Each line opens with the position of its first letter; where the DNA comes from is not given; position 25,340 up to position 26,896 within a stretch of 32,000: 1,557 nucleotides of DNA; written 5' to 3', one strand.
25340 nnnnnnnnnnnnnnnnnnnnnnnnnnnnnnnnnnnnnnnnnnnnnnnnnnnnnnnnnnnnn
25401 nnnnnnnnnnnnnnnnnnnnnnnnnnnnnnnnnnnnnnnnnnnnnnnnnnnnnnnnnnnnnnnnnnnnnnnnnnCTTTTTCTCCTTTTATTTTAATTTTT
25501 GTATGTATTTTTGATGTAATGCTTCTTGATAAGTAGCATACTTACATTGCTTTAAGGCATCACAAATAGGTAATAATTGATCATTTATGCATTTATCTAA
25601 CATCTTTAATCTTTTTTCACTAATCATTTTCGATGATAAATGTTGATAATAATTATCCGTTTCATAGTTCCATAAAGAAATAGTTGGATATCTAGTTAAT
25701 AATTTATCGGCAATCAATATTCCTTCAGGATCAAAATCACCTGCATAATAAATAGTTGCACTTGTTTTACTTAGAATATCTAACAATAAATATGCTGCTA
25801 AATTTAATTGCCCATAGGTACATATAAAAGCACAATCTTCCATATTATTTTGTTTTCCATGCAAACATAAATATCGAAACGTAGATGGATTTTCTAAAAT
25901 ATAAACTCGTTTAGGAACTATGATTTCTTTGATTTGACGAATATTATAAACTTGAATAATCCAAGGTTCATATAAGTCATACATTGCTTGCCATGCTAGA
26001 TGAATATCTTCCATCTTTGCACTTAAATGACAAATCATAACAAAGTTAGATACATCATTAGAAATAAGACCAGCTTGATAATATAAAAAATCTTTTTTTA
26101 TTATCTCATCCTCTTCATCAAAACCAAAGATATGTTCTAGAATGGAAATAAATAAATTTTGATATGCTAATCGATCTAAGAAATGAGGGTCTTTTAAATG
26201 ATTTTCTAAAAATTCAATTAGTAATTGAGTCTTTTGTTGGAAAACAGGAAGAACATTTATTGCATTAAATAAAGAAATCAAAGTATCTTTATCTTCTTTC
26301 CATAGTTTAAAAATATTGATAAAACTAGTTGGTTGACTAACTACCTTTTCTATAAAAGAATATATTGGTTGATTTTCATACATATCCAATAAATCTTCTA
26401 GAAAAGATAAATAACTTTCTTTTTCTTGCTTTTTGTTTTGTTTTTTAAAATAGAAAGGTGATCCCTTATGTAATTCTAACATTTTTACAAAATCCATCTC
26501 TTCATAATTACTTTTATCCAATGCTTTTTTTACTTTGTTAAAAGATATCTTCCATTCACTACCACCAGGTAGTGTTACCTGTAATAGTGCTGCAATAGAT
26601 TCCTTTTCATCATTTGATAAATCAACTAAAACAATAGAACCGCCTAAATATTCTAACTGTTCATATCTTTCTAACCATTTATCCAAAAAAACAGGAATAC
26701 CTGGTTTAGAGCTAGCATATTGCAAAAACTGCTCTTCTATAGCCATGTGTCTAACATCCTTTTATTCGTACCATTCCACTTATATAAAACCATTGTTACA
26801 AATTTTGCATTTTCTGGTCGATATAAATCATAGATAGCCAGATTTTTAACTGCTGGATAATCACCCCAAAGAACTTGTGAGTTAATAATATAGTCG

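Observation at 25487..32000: Wadjet-like SMC anti-plasmid defence operon (jetA partial, jetB, jetC, jetD) with intact catalytic motifs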

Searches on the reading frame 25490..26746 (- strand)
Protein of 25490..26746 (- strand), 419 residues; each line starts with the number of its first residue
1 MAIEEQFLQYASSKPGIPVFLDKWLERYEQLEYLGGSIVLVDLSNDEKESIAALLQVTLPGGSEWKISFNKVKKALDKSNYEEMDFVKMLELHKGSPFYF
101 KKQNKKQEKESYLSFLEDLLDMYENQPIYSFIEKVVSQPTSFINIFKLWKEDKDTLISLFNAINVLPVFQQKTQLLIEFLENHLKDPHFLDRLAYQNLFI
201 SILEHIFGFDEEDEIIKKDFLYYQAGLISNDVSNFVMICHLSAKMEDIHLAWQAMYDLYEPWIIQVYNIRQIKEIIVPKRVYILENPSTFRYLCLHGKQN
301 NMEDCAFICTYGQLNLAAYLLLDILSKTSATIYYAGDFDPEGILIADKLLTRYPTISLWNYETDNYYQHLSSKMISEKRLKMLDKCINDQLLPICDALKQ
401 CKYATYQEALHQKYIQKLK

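Call 3: search_protein_families(library=ncbifam, proteins=[window:25490-26746:-], max_evalue=0.01)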
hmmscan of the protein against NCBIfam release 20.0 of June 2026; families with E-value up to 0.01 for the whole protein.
window:25490-26746:- (419 aa): 1 family
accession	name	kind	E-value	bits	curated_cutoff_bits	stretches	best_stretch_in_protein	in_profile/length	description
TIGR02679.1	TIGR02679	hypoth_equivalog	2.3e-38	132.3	196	1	34-416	3-380/382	TIGR02679 family protein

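Call 4: search_protein_families(library=padloc, proteins=[window:25490-26746:-], max_evalue=0.01)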
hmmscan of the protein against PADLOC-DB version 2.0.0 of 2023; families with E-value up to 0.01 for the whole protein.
window:25490-26746:- (419 aa): 3 families
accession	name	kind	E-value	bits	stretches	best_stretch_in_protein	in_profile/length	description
PDLC00556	JetD2|JetD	-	5.3e-95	317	1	4-418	5-424/430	DUF2220; DUF3322; DUF2399 domain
PDLC00557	JetD2|JetD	-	6.9e-40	135.7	1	11-418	11-417/423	DUF2220; DUF3322; DUF2399 domain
PDLC00591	JetD3|JetD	-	1.3e-08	32.5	1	255-412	173-332/350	DUF2239; DUF2220 domain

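Call 5: search_protein_families(library=pfam, proteins=[window:25490-26746:-], max_evalue=0.01)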
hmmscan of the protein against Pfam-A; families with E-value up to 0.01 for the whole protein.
window:25490-26746:- (419 aa): 3 families
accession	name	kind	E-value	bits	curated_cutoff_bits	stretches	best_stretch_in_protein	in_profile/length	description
PF11796.13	DUF3323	-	5.5e-21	75.8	26.6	1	34-242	1-208/209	Protein of unknown function N-terminus (DUF3323)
PF09664.16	DUF2399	-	4.2e-20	72.5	23.4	1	270-417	9-151/152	Protein of unknown function C-terminus (DUF2399)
PF23947.1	DUF7281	-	0.0016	18.5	27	1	278-414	42-178/183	Domain of unknown function (DUF7281)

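Call 16: find_related_loci(query=window:25490-26746:-, collection=genome_contigs, flank=10000)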
Query window:25490-26746:- (419 aa) in genome_contigs; peptide patterns used: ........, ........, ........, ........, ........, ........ (x = any residue, [..] = any of these).
27 stretches matched a pattern, but none encodes a relative of the query by tblastn (E <= 1e-3).

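Call 17: search_solved_structures(query=window:25490-26746:-, max_evalue=1, show_alignments=2)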
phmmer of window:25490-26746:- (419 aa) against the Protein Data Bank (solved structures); distinct sequences matched with E-value up to 1: 0.

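Call 32: find_homologous_proteins(query=window:25490-26746:-, max_evalue=1e-10)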
Query window:25490-26746:- (419 aa): 80 proteins with E <= 1e-10 among 4052 candidates.
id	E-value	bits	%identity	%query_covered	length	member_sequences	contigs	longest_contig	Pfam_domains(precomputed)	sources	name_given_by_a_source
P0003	2.6e-279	944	100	100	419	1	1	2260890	PF09664.17,PF11796.14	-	-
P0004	4.8e-100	353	41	99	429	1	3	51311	PF09664.17,PF11796.14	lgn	-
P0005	5.2e-97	343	40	100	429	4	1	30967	PF09664.17,PF11796.14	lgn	-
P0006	5.9e-93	330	43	98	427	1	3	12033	PF09664.17,PF11796.14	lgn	-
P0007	2.7e-90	321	38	98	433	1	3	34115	PF09664.17,PF11796.14,PF23947.2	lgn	-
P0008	5.6e-89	317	38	98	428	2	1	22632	PF09664.17,PF11796.14,PF23947.2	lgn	-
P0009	5.6e-86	307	39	100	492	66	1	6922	PF09664.17,PF11796.14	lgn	-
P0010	5.1e-85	304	37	96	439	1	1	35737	PF09664.17,PF11796.14,PF23947.2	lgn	-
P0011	5.2e-79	284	37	100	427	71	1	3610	PF09664.17,PF11796.14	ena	-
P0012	1.1e-61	227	32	97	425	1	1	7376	PF09664.17,PF11796.14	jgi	jgi:uncharacterized protein (TIGR02679 family)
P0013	3.7e-57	212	31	98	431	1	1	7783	PF09664.17,PF11796.14,PF23947.2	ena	-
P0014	8.0e-54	201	31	99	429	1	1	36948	PF09664.17,PF11796.14,PF23947.2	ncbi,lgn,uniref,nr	ncbi:uncharacterized protein (TIGR02679 family) [Breznakia blatticola]|uniref:Uncharacterized protei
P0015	7.2e-53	198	32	97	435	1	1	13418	PF09664.17,PF11796.14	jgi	-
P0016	1.3e-48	184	30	97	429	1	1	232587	PF09664.17,PF11796.14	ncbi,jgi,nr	ncbi:MAG: TIGR02679 family protein [Tepidanaerobacteraceae bacterium]|jgi:uncharacterized protein (T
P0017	2.3e-47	180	31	98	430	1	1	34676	PF09664.17,PF11796.14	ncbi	ncbi:MAG: TIGR02679 family protein [Eubacteriales bacterium]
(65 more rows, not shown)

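Call 41: find_encoding_contigs(protein=P0004, flank=9000, max_places=2)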
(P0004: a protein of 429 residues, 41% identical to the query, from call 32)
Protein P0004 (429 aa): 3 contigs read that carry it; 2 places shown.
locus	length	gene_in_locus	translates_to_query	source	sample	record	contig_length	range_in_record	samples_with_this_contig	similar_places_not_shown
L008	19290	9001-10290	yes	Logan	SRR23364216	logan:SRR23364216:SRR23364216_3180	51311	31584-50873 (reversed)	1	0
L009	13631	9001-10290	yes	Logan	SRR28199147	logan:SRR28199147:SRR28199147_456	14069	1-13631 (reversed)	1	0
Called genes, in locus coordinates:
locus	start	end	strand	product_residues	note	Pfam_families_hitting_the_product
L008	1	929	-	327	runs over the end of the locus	PF13280:WYL (weak)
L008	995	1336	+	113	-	PF08797:HIRAN (weak)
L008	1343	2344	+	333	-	-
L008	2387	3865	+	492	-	PF09660:DUF2397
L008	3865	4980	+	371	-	PF09661:DUF2398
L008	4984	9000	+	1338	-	PF13558:SbcC_Walker_B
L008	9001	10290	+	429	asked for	PF11796:DUF3323, PF09664:DUF2399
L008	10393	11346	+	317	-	PF00892:EamA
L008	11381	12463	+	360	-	PF00753:Lactamase_B (weak), PF12706:Lactamase_B_2 (faint)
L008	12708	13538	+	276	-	PF01061:ABC2_membrane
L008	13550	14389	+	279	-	PF00005:ABC_tran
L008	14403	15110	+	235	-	PF01128:IspD, PF12804:NTP_transf_3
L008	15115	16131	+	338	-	PF08240:ADH_N, PF16912:Glu_dehyd_C, PF00107:ADH_zinc_N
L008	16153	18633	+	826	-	PF04464:Glyphos_transf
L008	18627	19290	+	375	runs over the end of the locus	PF04464:Glyphos_transf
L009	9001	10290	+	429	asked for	PF11796:DUF3323, PF09664:DUF2399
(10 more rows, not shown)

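Call 42: find_encoding_contigs(protein=P0005, flank=9000, max_places=2)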
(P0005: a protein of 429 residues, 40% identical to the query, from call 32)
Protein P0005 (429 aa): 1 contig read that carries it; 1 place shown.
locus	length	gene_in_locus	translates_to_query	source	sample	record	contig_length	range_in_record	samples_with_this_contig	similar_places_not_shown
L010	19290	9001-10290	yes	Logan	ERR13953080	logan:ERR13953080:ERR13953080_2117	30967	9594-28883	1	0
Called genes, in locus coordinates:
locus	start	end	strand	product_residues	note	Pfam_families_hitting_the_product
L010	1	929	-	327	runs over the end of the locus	PF13280:WYL (weak)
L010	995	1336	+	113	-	PF08797:HIRAN (weak)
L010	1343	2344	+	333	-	-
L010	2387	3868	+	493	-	PF09660:DUF2397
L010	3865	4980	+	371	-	PF09661:DUF2398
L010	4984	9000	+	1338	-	PF13558:SbcC_Walker_B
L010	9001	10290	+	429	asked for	PF11796:DUF3323, PF09664:DUF2399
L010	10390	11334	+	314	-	PF00892:EamA, PF03151:TPT (weak)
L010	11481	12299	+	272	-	PF01061:ABC2_membrane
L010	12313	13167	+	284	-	PF00005:ABC_tran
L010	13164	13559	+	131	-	PF01467:CTP_transf_like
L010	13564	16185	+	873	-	PF00535:Glycos_transf_2, PF10111:Glyco_tranf_2_2, PF13641:Glyco_tranf_2_3, PF04464:Glyphos_transf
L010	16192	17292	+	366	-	PF04464:Glyphos_transf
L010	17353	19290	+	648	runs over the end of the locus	PF19484:DUF6020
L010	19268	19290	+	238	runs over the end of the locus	PF00535:Glycos_transf_2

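Call 44: find_encoding_contigs(protein=P0007, flank=9000, max_places=2)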
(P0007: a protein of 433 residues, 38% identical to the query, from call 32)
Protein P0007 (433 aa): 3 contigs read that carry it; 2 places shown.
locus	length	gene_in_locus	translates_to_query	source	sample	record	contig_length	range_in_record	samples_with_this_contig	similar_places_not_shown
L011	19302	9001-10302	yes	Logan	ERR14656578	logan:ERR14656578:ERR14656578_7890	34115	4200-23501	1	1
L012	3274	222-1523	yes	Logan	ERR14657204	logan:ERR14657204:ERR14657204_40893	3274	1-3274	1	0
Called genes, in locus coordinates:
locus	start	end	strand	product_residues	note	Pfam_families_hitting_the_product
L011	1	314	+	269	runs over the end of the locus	-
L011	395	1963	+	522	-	-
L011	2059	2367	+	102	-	PF08797:HIRAN (weak)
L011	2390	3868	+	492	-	PF09660:DUF2397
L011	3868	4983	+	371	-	PF09661:DUF2398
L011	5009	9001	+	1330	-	PF02463:SMC_N (weak), PF13558:SbcC_Walker_B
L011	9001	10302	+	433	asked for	PF11796:DUF3323, PF09664:DUF2399, PF23947:DUF7281 (faint)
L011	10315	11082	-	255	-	-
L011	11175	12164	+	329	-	PF00892:EamA, PF03151:TPT (weak)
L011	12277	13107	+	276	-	PF01061:ABC2_membrane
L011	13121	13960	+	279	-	PF00005:ABC_tran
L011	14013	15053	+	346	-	PF01757:Acyl_transf_3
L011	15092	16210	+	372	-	PF04464:Glyphos_transf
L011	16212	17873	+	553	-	PF04464:Glyphos_transf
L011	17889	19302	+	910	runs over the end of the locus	PF00535:Glycos_transf_2, PF04464:Glyphos_transf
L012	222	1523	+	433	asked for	PF11796:DUF3323, PF09664:DUF2399, PF23947:DUF7281 (faint)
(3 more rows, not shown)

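Call 45: find_encoding_contigs(protein=P0006, flank=9000, max_places=2)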
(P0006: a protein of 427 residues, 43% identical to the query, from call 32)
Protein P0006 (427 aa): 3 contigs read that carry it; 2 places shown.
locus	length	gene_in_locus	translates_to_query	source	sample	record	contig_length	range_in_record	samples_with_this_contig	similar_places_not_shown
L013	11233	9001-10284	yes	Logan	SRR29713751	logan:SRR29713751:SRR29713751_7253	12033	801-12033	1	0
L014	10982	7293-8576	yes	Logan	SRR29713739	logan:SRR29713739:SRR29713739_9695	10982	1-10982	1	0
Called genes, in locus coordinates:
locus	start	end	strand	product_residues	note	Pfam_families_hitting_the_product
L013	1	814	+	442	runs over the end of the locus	PF04326:SLFN_AlbA_2, PF13749:HATPase_c_4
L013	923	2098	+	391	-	PF01593:Amino_oxidase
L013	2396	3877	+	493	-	PF09660:DUF2397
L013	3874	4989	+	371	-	PF09661:DUF2398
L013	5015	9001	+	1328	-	PF13558:SbcC_Walker_B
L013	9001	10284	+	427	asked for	PF11796:DUF3323, PF09664:DUF2399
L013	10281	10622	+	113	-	PF04266:ASCH (weak)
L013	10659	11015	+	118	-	-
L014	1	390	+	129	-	?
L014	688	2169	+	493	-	PF09660:DUF2397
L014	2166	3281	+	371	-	PF09661:DUF2398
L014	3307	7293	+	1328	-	PF13558:SbcC_Walker_B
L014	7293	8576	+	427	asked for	PF11796:DUF3323, PF09664:DUF2399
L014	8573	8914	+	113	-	PF04266:ASCH (weak)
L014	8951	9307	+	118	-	-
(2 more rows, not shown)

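Call 72: search_solved_structures(query=A1, max_evalue=1, show_alignments=2)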
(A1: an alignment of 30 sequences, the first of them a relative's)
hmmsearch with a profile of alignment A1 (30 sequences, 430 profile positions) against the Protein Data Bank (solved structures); distinct sequences matched with E-value up to 1: 0.
